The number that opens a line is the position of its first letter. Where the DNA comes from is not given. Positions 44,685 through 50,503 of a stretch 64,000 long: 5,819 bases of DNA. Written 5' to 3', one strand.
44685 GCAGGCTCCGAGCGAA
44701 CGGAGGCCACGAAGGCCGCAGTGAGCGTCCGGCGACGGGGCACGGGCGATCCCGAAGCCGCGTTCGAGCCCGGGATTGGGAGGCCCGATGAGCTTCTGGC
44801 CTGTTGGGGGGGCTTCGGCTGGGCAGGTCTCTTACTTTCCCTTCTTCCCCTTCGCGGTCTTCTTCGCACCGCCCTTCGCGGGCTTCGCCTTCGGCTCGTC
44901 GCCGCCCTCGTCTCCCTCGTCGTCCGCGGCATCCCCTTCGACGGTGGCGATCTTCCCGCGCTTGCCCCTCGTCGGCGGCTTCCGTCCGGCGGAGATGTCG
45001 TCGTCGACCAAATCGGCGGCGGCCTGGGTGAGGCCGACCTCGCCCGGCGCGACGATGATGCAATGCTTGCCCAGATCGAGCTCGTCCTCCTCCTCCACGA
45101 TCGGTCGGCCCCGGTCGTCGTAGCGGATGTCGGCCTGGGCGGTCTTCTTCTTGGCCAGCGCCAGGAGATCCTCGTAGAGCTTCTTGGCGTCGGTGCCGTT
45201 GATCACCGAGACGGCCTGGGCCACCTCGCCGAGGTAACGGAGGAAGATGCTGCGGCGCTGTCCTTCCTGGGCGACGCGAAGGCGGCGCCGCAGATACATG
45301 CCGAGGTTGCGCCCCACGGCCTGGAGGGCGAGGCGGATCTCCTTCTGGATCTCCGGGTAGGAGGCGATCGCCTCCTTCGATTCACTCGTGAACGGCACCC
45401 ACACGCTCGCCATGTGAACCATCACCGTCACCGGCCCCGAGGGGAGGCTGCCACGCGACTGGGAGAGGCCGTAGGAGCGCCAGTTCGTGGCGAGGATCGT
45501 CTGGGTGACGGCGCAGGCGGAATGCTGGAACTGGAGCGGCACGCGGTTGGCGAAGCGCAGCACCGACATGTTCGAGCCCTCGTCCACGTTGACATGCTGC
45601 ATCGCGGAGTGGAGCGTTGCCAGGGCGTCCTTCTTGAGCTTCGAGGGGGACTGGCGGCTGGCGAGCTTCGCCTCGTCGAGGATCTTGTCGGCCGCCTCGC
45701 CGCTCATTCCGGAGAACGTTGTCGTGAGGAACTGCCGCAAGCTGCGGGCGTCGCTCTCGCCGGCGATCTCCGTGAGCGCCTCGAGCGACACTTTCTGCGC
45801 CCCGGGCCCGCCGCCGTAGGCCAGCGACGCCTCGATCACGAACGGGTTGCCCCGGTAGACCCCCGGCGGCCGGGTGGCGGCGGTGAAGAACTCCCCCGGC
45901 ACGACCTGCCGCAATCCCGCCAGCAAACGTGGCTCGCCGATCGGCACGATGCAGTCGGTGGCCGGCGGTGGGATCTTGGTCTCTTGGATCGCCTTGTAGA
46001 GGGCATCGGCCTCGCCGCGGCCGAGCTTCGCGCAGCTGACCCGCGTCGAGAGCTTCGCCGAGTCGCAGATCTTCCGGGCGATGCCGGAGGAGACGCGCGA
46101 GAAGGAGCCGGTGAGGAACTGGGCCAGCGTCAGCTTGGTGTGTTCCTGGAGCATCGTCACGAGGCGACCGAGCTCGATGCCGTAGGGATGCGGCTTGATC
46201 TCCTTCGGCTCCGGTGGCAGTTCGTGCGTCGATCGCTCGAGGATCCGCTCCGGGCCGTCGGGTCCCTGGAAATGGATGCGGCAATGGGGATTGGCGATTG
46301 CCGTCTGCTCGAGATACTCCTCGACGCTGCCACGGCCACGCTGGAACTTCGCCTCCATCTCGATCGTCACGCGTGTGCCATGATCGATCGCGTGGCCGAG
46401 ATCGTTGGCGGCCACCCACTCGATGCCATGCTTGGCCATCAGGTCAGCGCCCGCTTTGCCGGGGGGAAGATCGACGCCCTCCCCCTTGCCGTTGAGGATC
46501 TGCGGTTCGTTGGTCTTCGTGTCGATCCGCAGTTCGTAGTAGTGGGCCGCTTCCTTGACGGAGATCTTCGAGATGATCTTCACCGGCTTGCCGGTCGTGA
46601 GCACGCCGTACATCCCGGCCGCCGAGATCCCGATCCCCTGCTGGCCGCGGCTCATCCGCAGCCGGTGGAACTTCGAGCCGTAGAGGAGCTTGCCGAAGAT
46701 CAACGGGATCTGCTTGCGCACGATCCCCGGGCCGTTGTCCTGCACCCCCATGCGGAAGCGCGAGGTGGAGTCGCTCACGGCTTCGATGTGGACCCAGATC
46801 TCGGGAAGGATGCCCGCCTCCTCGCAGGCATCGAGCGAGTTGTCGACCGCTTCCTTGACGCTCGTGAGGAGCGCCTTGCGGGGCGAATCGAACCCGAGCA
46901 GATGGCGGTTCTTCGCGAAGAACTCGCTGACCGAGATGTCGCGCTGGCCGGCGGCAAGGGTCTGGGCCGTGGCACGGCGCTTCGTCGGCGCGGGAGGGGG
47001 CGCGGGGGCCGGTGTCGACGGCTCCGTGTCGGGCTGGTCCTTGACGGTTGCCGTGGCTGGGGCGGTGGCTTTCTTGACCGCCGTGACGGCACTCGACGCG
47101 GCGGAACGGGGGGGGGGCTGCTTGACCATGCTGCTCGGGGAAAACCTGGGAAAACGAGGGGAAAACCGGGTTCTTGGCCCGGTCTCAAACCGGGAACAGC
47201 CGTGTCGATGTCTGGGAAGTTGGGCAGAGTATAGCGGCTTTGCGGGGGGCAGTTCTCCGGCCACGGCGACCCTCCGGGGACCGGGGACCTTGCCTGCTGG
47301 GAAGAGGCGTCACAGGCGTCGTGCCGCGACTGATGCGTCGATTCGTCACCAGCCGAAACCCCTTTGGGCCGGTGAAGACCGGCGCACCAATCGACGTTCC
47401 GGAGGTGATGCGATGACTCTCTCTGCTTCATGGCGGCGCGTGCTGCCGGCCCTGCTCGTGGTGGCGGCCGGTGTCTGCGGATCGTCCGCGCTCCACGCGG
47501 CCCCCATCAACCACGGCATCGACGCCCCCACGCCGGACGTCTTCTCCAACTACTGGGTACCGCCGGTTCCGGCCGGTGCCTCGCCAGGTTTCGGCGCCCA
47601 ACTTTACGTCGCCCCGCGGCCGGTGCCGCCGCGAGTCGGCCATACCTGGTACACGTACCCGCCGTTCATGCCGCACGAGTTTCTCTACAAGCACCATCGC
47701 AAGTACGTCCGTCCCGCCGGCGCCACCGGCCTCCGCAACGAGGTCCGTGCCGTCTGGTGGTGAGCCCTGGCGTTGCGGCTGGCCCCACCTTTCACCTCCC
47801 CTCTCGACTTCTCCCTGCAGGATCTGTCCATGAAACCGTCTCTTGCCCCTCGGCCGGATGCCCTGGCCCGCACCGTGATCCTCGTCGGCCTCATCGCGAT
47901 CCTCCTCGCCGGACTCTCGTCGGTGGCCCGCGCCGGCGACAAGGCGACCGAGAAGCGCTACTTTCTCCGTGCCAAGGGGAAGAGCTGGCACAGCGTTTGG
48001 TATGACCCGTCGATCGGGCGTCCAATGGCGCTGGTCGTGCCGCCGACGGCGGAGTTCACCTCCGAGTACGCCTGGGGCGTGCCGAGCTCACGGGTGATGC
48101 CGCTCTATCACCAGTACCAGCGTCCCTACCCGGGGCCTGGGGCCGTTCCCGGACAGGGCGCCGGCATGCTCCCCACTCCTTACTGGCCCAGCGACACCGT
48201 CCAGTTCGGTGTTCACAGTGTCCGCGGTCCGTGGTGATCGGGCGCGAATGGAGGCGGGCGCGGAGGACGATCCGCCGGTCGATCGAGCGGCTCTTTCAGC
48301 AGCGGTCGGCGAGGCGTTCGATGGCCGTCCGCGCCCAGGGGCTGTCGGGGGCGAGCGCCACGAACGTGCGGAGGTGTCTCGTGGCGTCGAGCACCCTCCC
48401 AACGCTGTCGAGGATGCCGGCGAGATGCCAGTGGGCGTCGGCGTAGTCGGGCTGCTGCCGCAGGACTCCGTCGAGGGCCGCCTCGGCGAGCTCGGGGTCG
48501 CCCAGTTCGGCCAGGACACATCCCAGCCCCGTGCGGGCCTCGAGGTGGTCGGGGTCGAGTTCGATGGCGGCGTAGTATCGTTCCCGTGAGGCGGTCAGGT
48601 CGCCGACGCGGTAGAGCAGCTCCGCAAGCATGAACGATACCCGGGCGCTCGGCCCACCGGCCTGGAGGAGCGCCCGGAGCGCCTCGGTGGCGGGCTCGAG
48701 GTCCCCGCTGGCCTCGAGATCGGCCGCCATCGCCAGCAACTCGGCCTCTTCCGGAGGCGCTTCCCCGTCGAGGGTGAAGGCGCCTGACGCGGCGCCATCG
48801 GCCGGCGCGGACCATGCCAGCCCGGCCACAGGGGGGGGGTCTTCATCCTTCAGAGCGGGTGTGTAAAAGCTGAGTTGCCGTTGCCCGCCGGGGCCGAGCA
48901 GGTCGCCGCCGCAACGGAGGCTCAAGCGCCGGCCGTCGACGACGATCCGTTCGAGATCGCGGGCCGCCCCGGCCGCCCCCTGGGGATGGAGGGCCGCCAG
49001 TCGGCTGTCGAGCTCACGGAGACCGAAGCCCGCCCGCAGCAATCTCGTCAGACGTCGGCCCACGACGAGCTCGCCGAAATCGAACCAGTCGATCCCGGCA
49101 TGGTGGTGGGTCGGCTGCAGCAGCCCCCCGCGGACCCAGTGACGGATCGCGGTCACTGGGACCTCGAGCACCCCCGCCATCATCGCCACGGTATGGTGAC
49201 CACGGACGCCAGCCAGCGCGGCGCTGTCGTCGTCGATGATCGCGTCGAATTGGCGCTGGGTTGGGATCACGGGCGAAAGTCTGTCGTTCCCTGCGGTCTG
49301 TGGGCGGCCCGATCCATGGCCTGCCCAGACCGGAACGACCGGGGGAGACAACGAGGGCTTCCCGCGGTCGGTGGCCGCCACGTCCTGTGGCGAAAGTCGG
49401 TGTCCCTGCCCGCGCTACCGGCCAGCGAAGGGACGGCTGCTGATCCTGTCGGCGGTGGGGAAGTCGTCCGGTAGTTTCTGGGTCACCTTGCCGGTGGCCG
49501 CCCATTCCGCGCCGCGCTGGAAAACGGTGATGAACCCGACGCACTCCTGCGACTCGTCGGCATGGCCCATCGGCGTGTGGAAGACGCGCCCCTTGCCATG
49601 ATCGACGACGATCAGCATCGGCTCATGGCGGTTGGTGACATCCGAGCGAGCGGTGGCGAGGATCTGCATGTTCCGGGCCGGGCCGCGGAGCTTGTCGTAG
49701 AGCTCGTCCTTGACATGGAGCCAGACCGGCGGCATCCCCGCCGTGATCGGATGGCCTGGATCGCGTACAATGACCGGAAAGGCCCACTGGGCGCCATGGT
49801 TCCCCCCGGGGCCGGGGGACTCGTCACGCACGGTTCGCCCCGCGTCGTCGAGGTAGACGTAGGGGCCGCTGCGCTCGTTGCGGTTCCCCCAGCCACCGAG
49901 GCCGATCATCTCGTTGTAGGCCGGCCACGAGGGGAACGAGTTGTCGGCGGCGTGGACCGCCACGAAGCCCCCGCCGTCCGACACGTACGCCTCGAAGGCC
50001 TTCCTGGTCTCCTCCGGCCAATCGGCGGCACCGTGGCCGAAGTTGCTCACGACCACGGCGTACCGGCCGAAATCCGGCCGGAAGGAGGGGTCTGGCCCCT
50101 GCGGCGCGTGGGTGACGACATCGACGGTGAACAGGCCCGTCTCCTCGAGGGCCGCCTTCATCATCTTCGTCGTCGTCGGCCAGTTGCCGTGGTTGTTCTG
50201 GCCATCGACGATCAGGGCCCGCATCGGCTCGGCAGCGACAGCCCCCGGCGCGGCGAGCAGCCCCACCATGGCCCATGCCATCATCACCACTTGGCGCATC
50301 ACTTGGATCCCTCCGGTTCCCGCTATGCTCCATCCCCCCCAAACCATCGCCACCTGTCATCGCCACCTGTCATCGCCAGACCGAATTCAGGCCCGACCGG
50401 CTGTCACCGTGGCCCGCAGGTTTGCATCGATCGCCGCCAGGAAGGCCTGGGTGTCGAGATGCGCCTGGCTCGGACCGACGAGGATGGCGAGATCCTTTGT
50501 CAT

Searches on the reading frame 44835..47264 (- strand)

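Call 67: search_protein_families(library=pfam, proteins=[window:44835-47264:-], max_evalue=0.00001)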
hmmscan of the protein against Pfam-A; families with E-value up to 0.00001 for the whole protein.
window:44835-47264:- (810 aa): 4 families
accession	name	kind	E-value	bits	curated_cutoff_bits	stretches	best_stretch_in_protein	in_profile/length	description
PF09239.17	Topo-VIb_trans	-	3.5e-49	167.1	24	2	561-667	55-156/159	Topoisomerase VI B subunit, transducer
PF05833.16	NFACT_N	-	3.4e-09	36.4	31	0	341-428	153-238/456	NFACT N-terminal and middle domains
PF02518.31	HATPase_c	-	6.2e-09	36.7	26.4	1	132-221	6-83/111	Histidine kinase-, DNA gyrase B-, and HSP90-like ATPase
PF13589.12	HATPase_c_3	-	4.7e-07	30.4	25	1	135-239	6-99/137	Histidine kinase-, DNA gyrase B-, and HSP90-like ATPase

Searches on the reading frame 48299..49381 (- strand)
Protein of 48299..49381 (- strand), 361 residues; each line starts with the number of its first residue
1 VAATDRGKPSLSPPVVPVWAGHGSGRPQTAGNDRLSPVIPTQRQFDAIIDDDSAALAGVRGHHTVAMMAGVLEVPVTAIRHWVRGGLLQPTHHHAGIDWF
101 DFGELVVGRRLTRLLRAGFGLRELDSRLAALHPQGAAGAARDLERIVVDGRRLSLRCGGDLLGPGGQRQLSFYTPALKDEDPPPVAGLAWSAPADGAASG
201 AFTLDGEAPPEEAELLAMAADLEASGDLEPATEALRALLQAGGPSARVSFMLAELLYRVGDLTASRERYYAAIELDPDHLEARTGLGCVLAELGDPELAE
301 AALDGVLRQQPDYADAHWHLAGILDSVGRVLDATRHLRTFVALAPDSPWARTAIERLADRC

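Call 67: search_protein_families(library=pfam, proteins=[window:48299-49381:-], max_evalue=0.00001)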
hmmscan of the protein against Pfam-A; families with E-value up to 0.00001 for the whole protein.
window:48299-49381:- (361 aa): 7 families
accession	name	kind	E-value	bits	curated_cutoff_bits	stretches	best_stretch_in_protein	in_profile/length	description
PF13432.12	TPR_16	-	1.4e-11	45.1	32.7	1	286-348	3-65/65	Tetratricopeptide repeat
PF14559.12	TPR_19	-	1.9e-11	44.5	25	1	260-317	5-60/68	Tetratricopeptide repeat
PF13428.12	TPR_14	-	6e-11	42.3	23.5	0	213-255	2-44/44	Tetratricopeptide repeat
PF07719.23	TPR_2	-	5.9e-08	32.7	27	0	247-279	2-34/34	Tetratricopeptide repeat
PF13414.12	TPR_11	-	1.2e-07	31.7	26.8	0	256-294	4-42/42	TPR repeat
PF13181.12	TPR_8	-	1.3e-06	28.5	25.7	0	246-279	1-34/34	Tetratricopeptide repeat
PF13431.12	TPR_17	-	3.1e-06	27.4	24.4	0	270-300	3-33/34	Tetratricopeptide repeat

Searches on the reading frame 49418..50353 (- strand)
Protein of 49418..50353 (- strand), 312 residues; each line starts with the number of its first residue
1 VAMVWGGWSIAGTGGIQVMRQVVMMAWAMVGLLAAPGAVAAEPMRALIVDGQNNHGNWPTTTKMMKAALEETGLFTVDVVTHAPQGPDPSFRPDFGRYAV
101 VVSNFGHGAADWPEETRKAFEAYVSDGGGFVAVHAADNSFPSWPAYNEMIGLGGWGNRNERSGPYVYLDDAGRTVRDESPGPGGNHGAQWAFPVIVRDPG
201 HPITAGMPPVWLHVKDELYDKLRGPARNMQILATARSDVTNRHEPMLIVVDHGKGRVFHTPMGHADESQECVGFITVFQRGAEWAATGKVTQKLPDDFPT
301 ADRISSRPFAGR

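Call 67: search_protein_families(library=pfam, proteins=[window:49418-50353:-], max_evalue=0.00001)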
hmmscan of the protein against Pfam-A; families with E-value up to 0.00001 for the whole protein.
window:49418-50353:- (312 aa): 1 family
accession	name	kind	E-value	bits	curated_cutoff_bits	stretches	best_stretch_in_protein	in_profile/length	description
PF06283.17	ThuA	-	1.5e-29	104.2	33.4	1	45-285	1-209/209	Trehalose utilisation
